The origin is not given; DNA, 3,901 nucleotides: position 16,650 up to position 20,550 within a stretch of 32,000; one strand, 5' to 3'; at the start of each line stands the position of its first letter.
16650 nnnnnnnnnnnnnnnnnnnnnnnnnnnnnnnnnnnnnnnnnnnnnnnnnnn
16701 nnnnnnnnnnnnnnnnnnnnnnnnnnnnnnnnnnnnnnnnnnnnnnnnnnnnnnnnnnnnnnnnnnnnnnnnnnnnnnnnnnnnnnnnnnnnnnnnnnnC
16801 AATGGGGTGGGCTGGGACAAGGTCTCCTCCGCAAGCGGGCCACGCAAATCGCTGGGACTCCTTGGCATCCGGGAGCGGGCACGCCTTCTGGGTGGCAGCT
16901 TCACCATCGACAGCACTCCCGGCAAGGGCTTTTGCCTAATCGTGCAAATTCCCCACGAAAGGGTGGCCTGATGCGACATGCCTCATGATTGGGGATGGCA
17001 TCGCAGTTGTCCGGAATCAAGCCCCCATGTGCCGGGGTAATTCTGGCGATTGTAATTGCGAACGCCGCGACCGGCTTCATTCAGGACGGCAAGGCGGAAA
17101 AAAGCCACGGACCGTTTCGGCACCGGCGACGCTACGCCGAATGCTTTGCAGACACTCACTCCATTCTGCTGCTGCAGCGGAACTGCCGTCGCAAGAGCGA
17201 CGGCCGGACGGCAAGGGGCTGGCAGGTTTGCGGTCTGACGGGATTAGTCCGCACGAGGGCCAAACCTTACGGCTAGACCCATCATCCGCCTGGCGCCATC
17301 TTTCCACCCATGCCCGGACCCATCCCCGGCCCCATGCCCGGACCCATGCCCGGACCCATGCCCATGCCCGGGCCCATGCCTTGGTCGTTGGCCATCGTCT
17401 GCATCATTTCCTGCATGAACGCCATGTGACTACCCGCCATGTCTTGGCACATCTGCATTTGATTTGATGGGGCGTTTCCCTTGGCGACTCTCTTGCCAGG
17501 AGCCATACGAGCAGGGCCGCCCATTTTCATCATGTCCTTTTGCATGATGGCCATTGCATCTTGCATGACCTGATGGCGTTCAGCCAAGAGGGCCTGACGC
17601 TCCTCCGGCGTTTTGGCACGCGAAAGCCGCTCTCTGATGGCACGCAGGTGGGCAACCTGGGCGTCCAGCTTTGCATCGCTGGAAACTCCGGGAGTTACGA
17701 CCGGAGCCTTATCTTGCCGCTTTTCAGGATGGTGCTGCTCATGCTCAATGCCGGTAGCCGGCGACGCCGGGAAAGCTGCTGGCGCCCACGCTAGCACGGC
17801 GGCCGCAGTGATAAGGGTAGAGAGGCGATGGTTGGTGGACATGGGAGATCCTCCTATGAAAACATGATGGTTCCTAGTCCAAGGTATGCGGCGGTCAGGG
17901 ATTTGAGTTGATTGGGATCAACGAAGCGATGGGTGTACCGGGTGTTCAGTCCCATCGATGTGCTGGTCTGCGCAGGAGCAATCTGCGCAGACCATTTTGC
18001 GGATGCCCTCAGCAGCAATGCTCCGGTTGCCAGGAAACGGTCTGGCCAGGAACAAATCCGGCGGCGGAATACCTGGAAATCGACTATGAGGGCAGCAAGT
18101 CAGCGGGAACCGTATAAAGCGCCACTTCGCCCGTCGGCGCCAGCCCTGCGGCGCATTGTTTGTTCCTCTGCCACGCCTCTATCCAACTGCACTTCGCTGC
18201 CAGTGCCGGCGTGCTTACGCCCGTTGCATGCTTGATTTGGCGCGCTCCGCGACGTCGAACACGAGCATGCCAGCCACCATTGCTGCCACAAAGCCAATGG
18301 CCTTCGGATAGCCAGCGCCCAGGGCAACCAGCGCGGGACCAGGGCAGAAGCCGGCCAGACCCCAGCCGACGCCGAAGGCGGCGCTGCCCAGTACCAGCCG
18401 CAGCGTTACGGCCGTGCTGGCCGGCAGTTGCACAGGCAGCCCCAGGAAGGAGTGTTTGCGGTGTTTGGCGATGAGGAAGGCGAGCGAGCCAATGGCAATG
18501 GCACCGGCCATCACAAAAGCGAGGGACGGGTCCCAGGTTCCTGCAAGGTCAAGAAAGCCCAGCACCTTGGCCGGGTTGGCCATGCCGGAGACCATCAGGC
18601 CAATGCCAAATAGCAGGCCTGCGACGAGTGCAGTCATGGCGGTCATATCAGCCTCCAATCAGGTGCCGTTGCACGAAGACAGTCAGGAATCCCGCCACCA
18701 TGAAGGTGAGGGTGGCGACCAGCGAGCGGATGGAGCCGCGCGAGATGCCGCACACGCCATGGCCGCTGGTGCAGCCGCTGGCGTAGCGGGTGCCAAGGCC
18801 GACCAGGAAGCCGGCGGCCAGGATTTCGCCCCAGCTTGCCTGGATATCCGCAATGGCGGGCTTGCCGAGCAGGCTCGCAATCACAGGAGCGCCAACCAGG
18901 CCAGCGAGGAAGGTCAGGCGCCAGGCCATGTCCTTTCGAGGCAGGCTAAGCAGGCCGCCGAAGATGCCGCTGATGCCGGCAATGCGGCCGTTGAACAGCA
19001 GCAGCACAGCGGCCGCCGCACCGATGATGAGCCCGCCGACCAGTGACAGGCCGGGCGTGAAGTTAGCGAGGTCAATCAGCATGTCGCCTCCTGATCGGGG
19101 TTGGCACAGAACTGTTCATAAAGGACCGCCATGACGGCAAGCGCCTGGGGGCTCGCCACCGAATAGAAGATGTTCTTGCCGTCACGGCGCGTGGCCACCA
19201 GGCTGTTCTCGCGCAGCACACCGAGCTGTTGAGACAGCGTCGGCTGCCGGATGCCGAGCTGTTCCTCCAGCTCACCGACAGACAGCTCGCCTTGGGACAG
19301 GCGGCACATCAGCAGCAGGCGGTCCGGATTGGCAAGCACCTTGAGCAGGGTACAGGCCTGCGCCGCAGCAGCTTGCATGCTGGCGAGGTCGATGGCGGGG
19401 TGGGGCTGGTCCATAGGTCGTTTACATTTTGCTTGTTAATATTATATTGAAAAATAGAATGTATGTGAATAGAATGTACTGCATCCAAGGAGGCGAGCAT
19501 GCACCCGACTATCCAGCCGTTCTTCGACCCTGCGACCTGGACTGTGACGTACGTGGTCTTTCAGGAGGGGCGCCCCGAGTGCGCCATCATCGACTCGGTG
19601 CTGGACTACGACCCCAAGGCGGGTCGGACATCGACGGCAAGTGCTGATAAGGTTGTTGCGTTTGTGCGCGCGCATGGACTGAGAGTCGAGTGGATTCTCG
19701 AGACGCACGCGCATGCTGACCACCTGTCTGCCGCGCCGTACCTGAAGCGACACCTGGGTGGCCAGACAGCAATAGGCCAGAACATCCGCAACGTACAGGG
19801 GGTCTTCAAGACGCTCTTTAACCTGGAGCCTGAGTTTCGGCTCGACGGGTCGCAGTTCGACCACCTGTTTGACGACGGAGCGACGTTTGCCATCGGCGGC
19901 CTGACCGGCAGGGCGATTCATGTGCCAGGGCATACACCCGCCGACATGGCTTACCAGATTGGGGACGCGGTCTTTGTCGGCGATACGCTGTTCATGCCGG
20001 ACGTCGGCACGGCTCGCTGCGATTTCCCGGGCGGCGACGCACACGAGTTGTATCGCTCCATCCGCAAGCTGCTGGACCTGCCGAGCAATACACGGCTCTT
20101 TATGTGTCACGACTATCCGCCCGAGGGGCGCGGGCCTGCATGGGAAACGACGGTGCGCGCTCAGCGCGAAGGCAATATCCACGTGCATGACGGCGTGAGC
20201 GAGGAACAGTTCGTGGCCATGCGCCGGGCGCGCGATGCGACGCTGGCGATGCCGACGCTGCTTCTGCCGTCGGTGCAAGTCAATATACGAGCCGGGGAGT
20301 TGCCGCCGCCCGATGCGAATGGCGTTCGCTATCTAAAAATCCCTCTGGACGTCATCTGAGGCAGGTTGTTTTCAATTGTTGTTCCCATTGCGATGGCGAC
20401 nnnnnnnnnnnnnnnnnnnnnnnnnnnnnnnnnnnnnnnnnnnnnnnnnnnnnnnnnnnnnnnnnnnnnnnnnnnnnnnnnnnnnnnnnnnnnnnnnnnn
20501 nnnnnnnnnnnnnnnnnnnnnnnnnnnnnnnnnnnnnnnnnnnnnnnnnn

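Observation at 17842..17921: Second perfect FNR/FixK box drives a secreted methionine-rich protein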

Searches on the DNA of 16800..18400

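Call 59: search_rna_families(source=window, start=16800, end=18400, threshold=evalue, max_evalue=1)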
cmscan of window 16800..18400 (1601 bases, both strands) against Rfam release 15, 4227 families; matches with E-value up to 1: 1.
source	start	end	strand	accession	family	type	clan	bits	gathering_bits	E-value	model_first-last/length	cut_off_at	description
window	16815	16948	-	RF02206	WT1-AS_4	Gene; lncRNA;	-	18.5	60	0.78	1-134/134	no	WT1 antisense RNA conserved region 4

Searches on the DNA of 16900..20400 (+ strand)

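Call 12: search_dna_similar(query=window:16900-20400:+, collection=plasmids, mode=near, max_rows=15)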
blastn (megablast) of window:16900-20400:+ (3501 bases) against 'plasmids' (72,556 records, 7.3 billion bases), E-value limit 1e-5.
Records with a match: 17; places in all: 19; records where one place covers at least 80% of the query: 4.
Best place of each record, by identity: 95-99% 1; 90-95% 4; 60-80% 12.
By first word of the organism name: Cupriavidus 8; Variovorax 3; Ralstonia 2; Paraburkholderia 2; Caballeronia 1; Methylorubrum 1.
By predicted mobility (MOB-suite, as given by PLSDB): non-mobilizable 12; conjugative 3; mobilizable 2.
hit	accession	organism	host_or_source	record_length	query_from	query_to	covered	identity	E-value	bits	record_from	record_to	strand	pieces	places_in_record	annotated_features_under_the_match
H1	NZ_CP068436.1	Cupriavidus necator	heavy metal containmented soil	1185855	234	3468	92%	96.3%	0e+0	5414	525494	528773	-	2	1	none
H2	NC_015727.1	Cupriavidus necator N-1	soil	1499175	217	3468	93%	94.5%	0e+0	5110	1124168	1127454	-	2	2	record has no annotation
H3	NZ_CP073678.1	Cupriavidus sp. KK10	Isolate,A bacterial consortium from ...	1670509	214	3468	92%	94.4%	0e+0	5042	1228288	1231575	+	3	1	none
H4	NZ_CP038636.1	Cupriavidus oxalaticus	whole organism,sewage sludge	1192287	366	3468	84%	90.5%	0e+0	3852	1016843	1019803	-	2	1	none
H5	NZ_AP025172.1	Cupriavidus sp. P-10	-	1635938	1295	3468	62%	94.5%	0e+0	3350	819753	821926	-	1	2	none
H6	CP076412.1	Ralstonia wenshanensis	soil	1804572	1310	3463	62%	79.2%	0e+0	1483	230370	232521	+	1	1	MBL fold metallo-hydrolase | YeeE/YedE family protein (x2) | metalloregulator ArsR/SmtB family transcription factor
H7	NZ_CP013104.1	Paraburkholderia caribensis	-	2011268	1356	3448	60%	77.4%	0e+0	1223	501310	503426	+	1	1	none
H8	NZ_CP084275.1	Caballeronia grimmiae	Leptoglossus zonatus,Cell culture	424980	1367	3448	59%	77.5%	0e+0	1223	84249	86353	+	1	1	MBL fold metallo-hydrolase | YeeE/YedE family protein (x2) | metalloregulator ArsR/SmtB family transcription factor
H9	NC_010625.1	Paraburkholderia phymatum STM815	-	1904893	1356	3448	60%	77.0%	0e+0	1168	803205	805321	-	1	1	record has no annotation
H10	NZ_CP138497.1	Variovorax boronicumulans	Legume root,PacBio whole genome assembly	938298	1435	2448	29%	70.9%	3e-43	185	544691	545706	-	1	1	YeeE/YedE thiosulfate transporter family protein | YeeE/YedE family protein | metalloregulator ArsR/SmtB family transcription factor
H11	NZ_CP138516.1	Variovorax paradoxus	Legume root,PacBio whole genome assembly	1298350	1428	2448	29%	70.3%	1e-32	150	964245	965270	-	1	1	none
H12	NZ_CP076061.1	Cupriavidus sp. EM10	Pure-cultured cell,sewage water sludge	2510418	1400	2164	22%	74.5%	5e-86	327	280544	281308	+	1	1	none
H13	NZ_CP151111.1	Cupriavidus metallidurans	-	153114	1400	2164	22%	73.7%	5e-76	294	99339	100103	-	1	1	YeeE/YedE family protein (x2)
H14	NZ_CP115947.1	Ralstonia solanacearum MolK2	Musa sp.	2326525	2780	3452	19%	75.8%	1e-86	329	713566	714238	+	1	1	record has no annotation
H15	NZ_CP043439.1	Cupriavidus campinensis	cell culture,soil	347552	2777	3372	17%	73.0%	3e-43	185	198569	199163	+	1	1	none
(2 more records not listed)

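Call 14: get_annotated_region(hit=H1, flank=12000)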
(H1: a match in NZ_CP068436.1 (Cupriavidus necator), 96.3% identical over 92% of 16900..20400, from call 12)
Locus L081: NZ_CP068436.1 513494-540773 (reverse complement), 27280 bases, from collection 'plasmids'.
description: Cupriavidus necator strain C39. plasmid p1, complete sequence
organism: Cupriavidus necator (NCBI taxid 106590)
taxonomy: Bacteria; Pseudomonadota; Betaproteobacteria; Burkholderiales; Burkholderiaceae; Cupriavidus; Cupriavidus necator
host: -; source: heavy metal containmented soil; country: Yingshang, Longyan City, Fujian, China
typing (MOB-suite, as given by PLSDB): non-mobilizable; replicon IncP
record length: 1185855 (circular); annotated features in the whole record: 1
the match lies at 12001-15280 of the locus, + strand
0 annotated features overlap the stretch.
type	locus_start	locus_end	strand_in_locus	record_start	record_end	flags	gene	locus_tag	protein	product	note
